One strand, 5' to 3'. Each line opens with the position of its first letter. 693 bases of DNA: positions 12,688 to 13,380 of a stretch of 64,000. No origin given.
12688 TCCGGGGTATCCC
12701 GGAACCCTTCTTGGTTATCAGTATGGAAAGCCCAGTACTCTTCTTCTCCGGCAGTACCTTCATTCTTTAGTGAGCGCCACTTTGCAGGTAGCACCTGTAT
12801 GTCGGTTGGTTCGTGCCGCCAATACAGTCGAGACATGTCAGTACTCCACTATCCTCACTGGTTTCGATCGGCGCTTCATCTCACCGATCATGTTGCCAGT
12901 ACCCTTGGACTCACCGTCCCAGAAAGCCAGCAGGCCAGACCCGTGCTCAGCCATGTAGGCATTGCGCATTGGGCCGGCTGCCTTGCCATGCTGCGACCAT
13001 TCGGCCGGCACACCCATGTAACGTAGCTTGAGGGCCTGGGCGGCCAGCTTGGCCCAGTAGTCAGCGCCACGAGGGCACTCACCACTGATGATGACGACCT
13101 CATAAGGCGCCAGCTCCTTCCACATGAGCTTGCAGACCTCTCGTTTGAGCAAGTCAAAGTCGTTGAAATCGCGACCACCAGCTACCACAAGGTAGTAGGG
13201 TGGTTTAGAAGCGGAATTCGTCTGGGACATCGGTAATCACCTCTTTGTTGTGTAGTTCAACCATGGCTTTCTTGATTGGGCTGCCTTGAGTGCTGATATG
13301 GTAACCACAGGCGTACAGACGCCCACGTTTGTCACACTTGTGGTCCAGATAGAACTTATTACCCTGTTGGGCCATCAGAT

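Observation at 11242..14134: RNAP II subunit genes split by two inserted genes (SLOG/DUF2493-like protein and a paralog-family member)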

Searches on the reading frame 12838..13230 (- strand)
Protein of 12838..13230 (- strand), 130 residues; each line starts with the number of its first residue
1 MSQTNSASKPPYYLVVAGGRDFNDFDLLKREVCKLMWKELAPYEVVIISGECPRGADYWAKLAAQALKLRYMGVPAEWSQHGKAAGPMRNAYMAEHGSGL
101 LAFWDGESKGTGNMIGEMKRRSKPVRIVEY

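Call 3: search_protein_families(library=pfam, proteins=[window:12838-13230:-], max_evalue=0.1)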
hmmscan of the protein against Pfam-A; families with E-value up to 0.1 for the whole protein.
window:12838-13230:- (130 aa): 3 families
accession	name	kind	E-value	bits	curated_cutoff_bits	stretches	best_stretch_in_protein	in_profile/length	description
PF10686.14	YAcAr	-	5.8e-10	39.3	28.2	1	14-81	3-66/66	YspA, cpYpsA-related SLOG family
PF06908.16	YpsA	-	0.033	14.6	27.7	0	43-72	40-67/168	YspA SLOG family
PF02481.21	DNA_processg_A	-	0.065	12.9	29.6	1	28-76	58-105/212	DNA recombination-mediator protein A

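Call 4: search_protein_families(library=phrogs, proteins=[window:12838-13230:-], max_evalue=0.01)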
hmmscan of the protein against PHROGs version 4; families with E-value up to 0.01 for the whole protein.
window:12838-13230:- (130 aa): 3 families
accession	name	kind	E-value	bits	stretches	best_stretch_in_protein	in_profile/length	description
phrog_289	-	other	3e-27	96.6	1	5-129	16-139/500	GTP-binding domain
phrog_11222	-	unknown function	7.6e-13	49.9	1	11-121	157-271/293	-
phrog_16939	-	unknown function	1.6e-06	28.5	1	14-112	3-105/330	-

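Call 6: search_dna_similar(query=window:12838-13230:-, collection=phages, mode=protein, max_rows=60, rows=spread)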
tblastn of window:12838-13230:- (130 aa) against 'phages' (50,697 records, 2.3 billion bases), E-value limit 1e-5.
Records with a match: 512; places in all: 512; records where one place covers at least 80% of the query: 469.
Best place of each record, by identity: <60% 512.
By first word of the organism name: Escherichia 87; Vibrio 55; Erwinia 39; Bacillus 37; Klebsiella 37; Campylobacter 37; Pseudomonas 29; Salmonella 18; Gordonia 18; Lactococcus 17; and 40 more.
By host as written in the record: - 59; Escherichia coli 36; Klebsiella pneumoniae 27; Erwinia amylovora 24; Campylobacter jejuni NCTC12662 15; Lactococcus lactis 14; Gordonia terrae 3612 12; Campylobacter jejuni 11; and 149 more.
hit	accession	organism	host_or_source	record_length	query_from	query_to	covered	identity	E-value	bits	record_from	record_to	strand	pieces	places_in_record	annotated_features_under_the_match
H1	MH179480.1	Pseudomonas phage 98PfluR60PP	Pseudomonas fluorescens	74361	9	130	94%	58.2%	1e-37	139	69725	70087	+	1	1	hypothetical protein (x2)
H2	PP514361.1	Escherichia phage HK2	Escherichia sp.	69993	14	130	90%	41.9%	2e-18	85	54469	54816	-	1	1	hypothetical protein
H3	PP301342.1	Escherichia phage UE-M3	Escherichia coli UPEC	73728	14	130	90%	41.9%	2e-17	82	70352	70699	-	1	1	DNA processing protein DprA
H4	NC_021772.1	Salmonella phage FSL SP-058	Salmonella enterica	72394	14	130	90%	41.5%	2e-18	85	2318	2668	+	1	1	GTP-binding domain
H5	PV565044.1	Pseudomonas phage Meara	Pseudomonas putida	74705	14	130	90%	41.0%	4e-17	81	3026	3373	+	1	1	GTP-binding domain | hypothetical protein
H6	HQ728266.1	Erwinia phage vB_EamP-S6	Erwinia amylovora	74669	14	130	90%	40.2%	1e-17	83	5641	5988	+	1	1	gp026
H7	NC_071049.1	Bacillus phage vB_BcoS-136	Bacillus cohnii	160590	8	128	93%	38.0%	1e-16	80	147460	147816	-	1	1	hypothetical protein (x2)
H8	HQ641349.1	Vibrio phage ICP1_2006_C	Vibrio cholerae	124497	12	130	92%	38.7%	9e-18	83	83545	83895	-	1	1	hypothetical protein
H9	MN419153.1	Vibrio phage ICP1_2017_F_Mathbaria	Vibrio cholerae E7946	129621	12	130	92%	38.7%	9e-18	83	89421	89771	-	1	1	putative helicase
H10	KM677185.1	Lactococcus phage WRP3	Lactococcus lactis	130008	12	130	92%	37.9%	1e-14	74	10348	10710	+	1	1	hypothetical protein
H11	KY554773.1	Lactococcus phage AM8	Lactococcus lactis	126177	12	130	92%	37.9%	2e-14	74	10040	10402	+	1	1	hypothetical protein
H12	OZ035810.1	Gamaleyavirus AN24P2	-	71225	14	130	90%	38.5%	9e-16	77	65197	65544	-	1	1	record has no annotation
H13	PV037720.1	Erwinia phage Tellus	Erwinia amylovora Ea 1/79 (DSM17948)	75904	11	130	92%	37.5%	7e-14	72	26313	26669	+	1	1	GTP-binding domain protein | hypothetical protein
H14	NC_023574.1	Lactococcus phage phiL47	Lactococcus lactis subsp. cremoris ...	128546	12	130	92%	37.1%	7e-14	72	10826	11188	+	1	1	GTP-binding domain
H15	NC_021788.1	Cellulophaga phage phi4:1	Cellulophaga baltica #4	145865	12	130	92%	37.0%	6e-17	81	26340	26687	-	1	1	hypothetical protein | virion structural protein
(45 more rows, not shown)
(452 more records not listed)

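Call 7: get_annotated_region(hit=H1, flank=5000)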
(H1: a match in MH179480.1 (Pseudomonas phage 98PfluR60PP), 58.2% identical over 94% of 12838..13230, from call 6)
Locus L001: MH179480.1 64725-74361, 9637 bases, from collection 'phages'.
description: Pseudomonas phage 98PfluR60PP, complete genome.
organism: Pseudomonas phage 98PfluR60PP (NCBI taxid 2163965)
taxonomy: Viruses; Duplodnaviria; Heunggongvirae; Uroviricota; Caudoviricetes; Schitoviridae; Littlefixvirus; Littlefixvirus 98Pflur60pp
host: Pseudomonas fluorescens; source: -; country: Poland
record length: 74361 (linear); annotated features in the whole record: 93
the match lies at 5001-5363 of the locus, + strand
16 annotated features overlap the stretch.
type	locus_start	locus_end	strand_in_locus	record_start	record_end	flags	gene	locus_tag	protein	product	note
CDS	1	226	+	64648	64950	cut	-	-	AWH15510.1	hypothetical protein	-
CDS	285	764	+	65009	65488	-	-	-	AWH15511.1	hypothetical protein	-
CDS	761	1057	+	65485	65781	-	-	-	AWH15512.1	hypothetical protein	-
CDS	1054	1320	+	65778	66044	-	-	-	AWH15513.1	hypothetical protein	-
CDS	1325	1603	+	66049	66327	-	-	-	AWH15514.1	hypothetical protein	-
CDS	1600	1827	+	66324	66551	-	-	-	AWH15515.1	hypothetical protein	-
CDS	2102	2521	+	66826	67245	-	-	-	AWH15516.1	hypothetical protein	-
CDS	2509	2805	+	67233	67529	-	-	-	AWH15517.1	hypothetical protein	-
CDS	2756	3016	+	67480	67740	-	-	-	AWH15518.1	hypothetical protein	-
CDS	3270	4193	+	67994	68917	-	-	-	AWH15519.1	RNA polymerase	-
CDS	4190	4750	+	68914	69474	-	-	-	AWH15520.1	hypothetical protein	-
CDS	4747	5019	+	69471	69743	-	-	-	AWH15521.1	hypothetical protein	-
CDS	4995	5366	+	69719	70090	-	-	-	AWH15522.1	hypothetical protein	-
CDS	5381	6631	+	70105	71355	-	-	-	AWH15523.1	DNA-directed RNA polymerase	-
CDS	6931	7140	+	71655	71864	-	-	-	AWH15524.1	hypothetical protein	-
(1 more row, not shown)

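Call 8: get_annotated_region(hit=H3, flank=4000)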
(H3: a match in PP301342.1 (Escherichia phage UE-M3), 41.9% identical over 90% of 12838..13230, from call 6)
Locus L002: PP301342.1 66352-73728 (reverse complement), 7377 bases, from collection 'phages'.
description: Escherichia phage UE-M3, complete genome.
organism: Escherichia phage UE-M3 (NCBI taxid 3120093)
taxonomy: Viruses; Duplodnaviria; Heunggongvirae; Uroviricota; Caudoviricetes; Schitoviridae; Enquatrovirinae; Gamaleyavirus
host: Escherichia coli UPEC; source: sewage water; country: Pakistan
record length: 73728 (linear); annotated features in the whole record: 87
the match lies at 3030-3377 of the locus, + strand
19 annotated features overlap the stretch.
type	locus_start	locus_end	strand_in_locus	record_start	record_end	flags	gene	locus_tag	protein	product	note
CDS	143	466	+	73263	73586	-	-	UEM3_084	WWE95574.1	hypothetical protein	-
CDS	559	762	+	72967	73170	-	-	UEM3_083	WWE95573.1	hypothetical protein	-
CDS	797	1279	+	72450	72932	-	-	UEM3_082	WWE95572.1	hypothetical protein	-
CDS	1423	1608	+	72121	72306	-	-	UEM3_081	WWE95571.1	hypothetical protein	-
CDS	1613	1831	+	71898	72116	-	-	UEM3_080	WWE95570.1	hypothetical protein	-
CDS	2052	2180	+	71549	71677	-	-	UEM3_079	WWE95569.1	hypothetical protein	-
CDS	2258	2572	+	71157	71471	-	-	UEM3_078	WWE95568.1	hypothetical protein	-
CDS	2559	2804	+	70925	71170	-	-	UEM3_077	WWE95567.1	hypothetical protein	-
CDS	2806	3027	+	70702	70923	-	-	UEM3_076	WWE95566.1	hypothetical protein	-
CDS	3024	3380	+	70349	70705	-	-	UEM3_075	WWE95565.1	DNA processing protein DprA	-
CDS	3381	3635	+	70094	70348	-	-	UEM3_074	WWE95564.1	hypothetical protein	-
CDS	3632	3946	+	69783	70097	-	-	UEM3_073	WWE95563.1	antirepressor protein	-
CDS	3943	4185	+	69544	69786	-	-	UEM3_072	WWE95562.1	hypothetical protein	-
CDS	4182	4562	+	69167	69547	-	-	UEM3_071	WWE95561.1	hypothetical protein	-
CDS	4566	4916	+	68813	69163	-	-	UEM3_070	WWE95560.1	hypothetical protein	-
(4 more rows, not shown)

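Call 9: get_annotated_region(hit=H4, flank=4000)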
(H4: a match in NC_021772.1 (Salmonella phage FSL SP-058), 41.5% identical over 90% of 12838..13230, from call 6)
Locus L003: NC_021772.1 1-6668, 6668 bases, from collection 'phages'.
description: Salmonella phage FSL SP-058, complete genome.
organism: Salmonella phage FSL SP-058 (NCBI taxid 1173761)
taxonomy: Viruses; Duplodnaviria; Heunggongvirae; Uroviricota; Caudoviricetes; Schitoviridae; Humphriesvirinae; Ithacavirus; Ithacavirus SP058
host: Salmonella enterica; source: -; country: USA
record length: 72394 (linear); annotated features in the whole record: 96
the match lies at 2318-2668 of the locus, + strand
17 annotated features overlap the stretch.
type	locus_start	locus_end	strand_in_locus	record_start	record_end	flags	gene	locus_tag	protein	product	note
CDS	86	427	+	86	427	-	-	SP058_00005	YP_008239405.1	hypothetical protein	-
CDS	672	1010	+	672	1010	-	-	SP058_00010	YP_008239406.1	hypothetical protein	-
CDS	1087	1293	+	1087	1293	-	-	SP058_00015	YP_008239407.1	hypothetical protein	-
CDS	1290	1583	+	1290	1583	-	-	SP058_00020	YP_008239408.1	hypothetical protein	-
CDS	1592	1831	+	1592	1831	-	-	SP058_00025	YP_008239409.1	hypothetical protein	-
CDS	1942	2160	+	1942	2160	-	-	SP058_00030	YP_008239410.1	hypothetical protein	-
CDS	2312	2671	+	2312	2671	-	-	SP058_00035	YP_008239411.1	GTP-binding domain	similar to Enterobacteria phage phiEco32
CDS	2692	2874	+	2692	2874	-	-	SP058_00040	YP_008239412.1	hypothetical protein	-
CDS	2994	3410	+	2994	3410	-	-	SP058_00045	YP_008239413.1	hypothetical protein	gp2; similar to Enterobacteria phage N4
CDS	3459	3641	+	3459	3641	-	-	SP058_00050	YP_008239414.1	hypothetical protein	-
CDS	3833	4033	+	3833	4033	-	-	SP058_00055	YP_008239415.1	hypothetical protein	-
CDS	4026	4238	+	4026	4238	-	-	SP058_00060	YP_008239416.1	hypothetical protein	-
CDS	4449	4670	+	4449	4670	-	-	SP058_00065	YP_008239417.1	hypothetical protein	-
CDS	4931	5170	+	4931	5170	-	-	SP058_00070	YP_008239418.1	hypothetical protein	-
CDS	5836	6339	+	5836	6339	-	-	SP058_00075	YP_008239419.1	phosphatase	-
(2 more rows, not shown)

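Call 19: find_homologous_proteins(query=window:12838-13230:-, max_evalue=0.00001)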
Query window:12838-13230:- (130 aa): 140 proteins with E <= 0.00001 among 149 candidates; the best 120 are listed.
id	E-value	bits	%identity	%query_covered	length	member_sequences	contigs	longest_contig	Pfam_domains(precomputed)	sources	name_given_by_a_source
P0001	5.0e-82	291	98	100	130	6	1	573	PF10686.15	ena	-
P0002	6.7e-65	235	78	100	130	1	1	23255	PF10686.15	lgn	-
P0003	5.8e-57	209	75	94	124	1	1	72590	PF10686.15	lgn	-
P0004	1.5e-51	192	68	95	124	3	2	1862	PF10686.15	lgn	-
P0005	1.3e-50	189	67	95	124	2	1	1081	PF10686.15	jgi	jgi:uncharacterized phage-like protein YoqJ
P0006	1.7e-47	179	65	94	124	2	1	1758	PF10686.15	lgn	-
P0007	1.9e-47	179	64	95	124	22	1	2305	PF10686.15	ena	-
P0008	3.4e-47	178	65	92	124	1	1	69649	PF10686.15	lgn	-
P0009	2.9e-46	175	64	92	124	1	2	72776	PF10686.15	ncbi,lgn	-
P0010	3.5e-46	175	63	92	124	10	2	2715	PF10686.15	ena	-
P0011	2.4e-36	143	57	95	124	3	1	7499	PF10686.15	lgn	-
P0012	1.1e-34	137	58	94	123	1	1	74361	PF10686.15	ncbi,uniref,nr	ncbi:hypothetical protein [Pseudomonas phage 98PfluR60PP]|uniref:YspA cpYpsA-related SLOG domain-con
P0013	2.8e-34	136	57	95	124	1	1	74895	PF10686.15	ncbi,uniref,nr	ncbi:hypothetical protein HWB52_gp59 [Pseudomonas phage Littlefix]|uniref:YspA cpYpsA-related SLOG d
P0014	6.0e-34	135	57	94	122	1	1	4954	PF10686.15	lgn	-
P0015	3.6e-33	132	56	94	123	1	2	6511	PF10686.15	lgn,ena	-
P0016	4.6e-33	132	56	95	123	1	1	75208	PF10686.15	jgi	jgi:hypothetical protein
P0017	1.2e-32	131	55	94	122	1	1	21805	PF10686.15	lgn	-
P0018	7.1e-32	128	56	94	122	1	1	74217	PF10686.15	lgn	-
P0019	7.3e-32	128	55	94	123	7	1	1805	PF10686.15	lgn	-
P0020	8.1e-31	125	57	94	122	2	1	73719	PF10686.15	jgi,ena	-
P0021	1.8e-30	124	53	95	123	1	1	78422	PF10686.15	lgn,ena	-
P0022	3.8e-29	119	52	92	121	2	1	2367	PF10686.15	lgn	-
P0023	6.1e-27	112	50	92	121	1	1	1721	PF10686.15,PF02481.22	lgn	-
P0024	1.3e-26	111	52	93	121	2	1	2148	PF10686.15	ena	-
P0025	1.8e-26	111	50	92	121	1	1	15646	PF10686.15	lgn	-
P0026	6.1e-26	109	53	92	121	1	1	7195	PF10686.15,PF02481.22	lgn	-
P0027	1.5e-25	108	47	98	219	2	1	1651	PF10686.15,PF02481.22,PF14216.13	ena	-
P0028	1.7e-25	108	49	92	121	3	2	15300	PF10686.15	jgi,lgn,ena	-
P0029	2.7e-25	107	52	93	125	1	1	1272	PF10686.15,PF02481.22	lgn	-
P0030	3.4e-25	107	47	93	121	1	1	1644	PF10686.15,PF02481.22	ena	-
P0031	4.2e-25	106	46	90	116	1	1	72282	PF10686.15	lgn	-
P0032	2.2e-24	104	50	92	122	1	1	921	PF10686.15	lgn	-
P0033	2.8e-24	104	48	93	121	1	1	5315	PF10686.15,PF02481.22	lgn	-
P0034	3.8e-24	103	47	93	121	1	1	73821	PF10686.15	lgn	-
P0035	6.5e-24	102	46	91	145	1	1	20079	PF10686.15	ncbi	-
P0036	3.6e-23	100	48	92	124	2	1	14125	PF10686.15,PF02481.22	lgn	-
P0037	7.7e-23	99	47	92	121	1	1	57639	PF10686.15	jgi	jgi:YspA, cpYpsA-related SLOG family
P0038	8.6e-23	99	46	92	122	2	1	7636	PF10686.15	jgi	jgi:hypothetical protein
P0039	1.3e-22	98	47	92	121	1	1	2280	PF10686.15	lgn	-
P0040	2.0e-22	98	47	92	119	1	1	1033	PF10686.15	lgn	-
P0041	2.9e-22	97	50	92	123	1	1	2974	PF10686.15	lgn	-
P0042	3.1e-22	97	47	92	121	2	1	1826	PF10686.15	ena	-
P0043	6.1e-22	96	44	90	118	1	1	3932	PF10686.15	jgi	jgi:hypothetical protein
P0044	9.7e-22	95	47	92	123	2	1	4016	PF10686.15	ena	-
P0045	1.0e-21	95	45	92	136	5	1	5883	PF10686.15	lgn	-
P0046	1.4e-21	95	47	92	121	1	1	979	PF10686.15,PF02481.22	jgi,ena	-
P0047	1.5e-21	95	45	92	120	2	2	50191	PF10686.15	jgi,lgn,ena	jgi:hypothetical protein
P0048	1.8e-21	95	45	92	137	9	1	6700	PF10686.15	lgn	-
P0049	7.1e-21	93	47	92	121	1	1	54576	PF10686.15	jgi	jgi:hypothetical protein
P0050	7.2e-21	93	47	94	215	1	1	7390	PF10686.15,PF14359.13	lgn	-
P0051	7.5e-21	93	49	88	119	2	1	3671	PF10686.15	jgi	-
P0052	8.4e-21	92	44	90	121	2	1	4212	PF10686.15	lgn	-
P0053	9.3e-21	92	45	90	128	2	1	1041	PF10686.15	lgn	-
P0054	1.4e-20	92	45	93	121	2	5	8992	PF10686.15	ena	-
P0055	4.0e-20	90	47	88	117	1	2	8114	PF10686.15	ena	-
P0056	4.2e-20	90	45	91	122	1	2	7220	PF10686.15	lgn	-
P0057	7.0e-20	89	45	93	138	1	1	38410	PF10686.15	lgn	-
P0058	7.0e-20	89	47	90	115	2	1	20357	PF10686.15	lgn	-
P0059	8.4e-20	89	45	92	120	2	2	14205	PF10686.15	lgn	-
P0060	1.1e-19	89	45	92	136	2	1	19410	PF10686.15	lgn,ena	-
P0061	1.7e-19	88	46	90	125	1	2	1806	PF10686.15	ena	-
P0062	2.1e-19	88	42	92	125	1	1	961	PF10686.15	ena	-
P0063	2.1e-19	88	48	90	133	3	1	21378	PF10686.15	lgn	-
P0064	2.6e-19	88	52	71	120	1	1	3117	PF02481.22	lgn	-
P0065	2.7e-19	88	44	92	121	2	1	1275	PF10686.15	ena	-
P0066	4.2e-19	87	42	93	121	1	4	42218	PF10686.15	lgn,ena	-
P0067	4.6e-19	87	42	92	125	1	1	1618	PF10686.15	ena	-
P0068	5.8e-19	86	43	92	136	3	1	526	PF10686.15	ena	-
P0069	7.6e-19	86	46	91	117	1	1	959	PF10686.15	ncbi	-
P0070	1.3e-18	85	41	92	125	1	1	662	PF10686.15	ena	-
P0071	2.2e-18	85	40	93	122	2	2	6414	PF10686.15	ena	-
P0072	2.6e-18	84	41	90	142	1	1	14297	PF10686.15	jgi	jgi:hypothetical protein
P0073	4.0e-18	84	40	92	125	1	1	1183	PF10686.15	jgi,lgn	-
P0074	5.0e-18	83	43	90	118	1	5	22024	PF10686.15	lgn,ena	-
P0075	5.2e-18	83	39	90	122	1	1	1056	PF10686.15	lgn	-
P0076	5.3e-18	83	48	90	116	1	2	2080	PF10686.15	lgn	-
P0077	5.5e-18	83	44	90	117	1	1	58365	PF10686.15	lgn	-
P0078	8.4e-18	83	42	91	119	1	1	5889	PF10686.15,PF02481.22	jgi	jgi:hypothetical protein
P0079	9.9e-18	82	44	90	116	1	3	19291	PF10686.15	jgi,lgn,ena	jgi:hypothetical protein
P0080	1.2e-17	82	43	89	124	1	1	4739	PF10686.15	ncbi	-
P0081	1.5e-17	82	44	90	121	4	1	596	PF10686.15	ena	-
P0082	1.7e-17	82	46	95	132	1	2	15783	PF10686.15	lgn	-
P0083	1.9e-17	82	40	89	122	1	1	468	PF10686.15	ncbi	-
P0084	2.0e-17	81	44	90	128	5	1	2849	PF10686.15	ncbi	-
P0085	5.3e-17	80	42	90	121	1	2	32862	PF10686.15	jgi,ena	-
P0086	9.9e-17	79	42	86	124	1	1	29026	PF10686.15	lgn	-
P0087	1.2e-16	79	44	90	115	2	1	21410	PF10686.15,PF02481.22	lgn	-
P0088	1.4e-16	79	41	94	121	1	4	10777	PF10686.15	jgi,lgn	jgi:hypothetical protein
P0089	1.8e-16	78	44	90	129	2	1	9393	PF10686.15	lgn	-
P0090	1.9e-16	78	43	82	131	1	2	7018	PF10686.15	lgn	-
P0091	2.1e-16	78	39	92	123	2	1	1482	PF10686.15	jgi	jgi:hypothetical protein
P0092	3.2e-16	78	46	90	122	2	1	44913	PF10686.15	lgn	-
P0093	4.8e-16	77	43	90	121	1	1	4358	PF10686.15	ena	-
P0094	5.1e-16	77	43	90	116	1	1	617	PF10686.15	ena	-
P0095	6.8e-16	77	41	89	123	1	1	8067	PF10686.15,PF02481.22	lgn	-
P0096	1.2e-15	76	43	90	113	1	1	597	PF10686.15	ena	-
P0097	2.4e-15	75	36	90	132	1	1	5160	PF10686.15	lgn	-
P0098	2.4e-15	75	39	90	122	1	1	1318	PF10686.15,PF02481.22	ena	-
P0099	2.6e-15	75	39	93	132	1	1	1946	PF10686.15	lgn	-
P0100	2.6e-15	75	43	90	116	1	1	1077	PF10686.15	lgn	-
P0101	2.8e-15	75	40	89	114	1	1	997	PF10686.15,PF02481.22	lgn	-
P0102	2.9e-15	74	38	87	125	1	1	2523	PF10686.15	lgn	-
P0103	3.6e-15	74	39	90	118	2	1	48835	PF10686.15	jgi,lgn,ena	-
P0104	4.9e-15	74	42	87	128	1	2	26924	PF10686.15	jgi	-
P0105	6.1e-15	73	43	88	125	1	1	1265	PF10686.15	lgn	-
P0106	7.2e-15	73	42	92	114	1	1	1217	PF10686.15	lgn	-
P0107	1.2e-14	73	41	90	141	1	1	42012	PF10686.15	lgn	-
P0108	1.5e-14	72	42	78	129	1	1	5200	PF10686.15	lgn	-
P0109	2.3e-14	72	38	91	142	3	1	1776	PF10686.15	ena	-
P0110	2.5e-14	71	40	89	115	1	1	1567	PF10686.15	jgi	jgi:hypothetical protein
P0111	3.9e-14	71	37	87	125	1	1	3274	PF10686.15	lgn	-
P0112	6.2e-14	70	38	90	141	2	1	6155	PF10686.15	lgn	-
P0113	6.9e-14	70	42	90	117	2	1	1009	PF10686.15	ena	-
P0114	8.8e-14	70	37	78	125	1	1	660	PF10686.15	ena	-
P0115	1.3e-13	69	41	92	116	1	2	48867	PF10686.15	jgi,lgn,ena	-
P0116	2.9e-13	68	38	89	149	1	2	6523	PF10686.15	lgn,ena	-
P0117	3.6e-13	68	39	92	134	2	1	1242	PF10686.15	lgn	-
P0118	5.8e-13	67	55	45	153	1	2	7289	PF10686.15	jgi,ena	jgi:hypothetical protein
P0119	7.8e-13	67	40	90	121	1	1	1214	PF10686.15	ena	-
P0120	8.1e-13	67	41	90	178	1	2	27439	PF10686.15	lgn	-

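Call 20: find_encoding_contigs(protein=P0002, flank=5000, max_places=2)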
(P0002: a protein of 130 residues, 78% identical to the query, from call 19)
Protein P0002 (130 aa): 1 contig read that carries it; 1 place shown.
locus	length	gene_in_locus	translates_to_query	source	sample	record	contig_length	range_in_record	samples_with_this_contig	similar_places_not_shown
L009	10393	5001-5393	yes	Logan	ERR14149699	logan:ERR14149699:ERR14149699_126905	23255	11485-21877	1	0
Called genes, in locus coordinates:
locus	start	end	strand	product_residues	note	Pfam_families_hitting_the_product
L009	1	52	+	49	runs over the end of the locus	-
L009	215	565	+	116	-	-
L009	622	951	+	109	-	-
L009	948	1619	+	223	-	-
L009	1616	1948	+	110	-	-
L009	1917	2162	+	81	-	-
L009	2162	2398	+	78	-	-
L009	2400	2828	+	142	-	-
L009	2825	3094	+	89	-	-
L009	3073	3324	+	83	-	-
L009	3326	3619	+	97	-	-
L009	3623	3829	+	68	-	-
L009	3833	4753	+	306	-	-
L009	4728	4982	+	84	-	-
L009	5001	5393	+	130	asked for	PF10686:YAcAr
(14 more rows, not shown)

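Call 21: find_encoding_contigs(protein=P0003, flank=5000, max_places=2)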
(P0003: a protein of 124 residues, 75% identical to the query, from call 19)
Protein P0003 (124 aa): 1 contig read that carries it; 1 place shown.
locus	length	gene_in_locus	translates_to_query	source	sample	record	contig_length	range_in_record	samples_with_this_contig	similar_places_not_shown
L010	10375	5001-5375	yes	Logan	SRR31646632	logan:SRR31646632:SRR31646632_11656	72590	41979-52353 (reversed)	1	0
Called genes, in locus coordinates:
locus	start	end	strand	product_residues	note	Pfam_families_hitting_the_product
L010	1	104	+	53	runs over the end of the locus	-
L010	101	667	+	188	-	-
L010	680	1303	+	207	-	-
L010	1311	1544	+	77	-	-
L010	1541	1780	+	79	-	-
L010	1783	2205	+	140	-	-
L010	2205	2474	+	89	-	-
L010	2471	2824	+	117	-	-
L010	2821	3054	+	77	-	-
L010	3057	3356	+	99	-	-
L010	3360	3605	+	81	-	-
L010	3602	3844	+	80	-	-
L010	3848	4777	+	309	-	-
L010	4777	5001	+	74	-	-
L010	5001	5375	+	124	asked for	PF10686:YAcAr (weak)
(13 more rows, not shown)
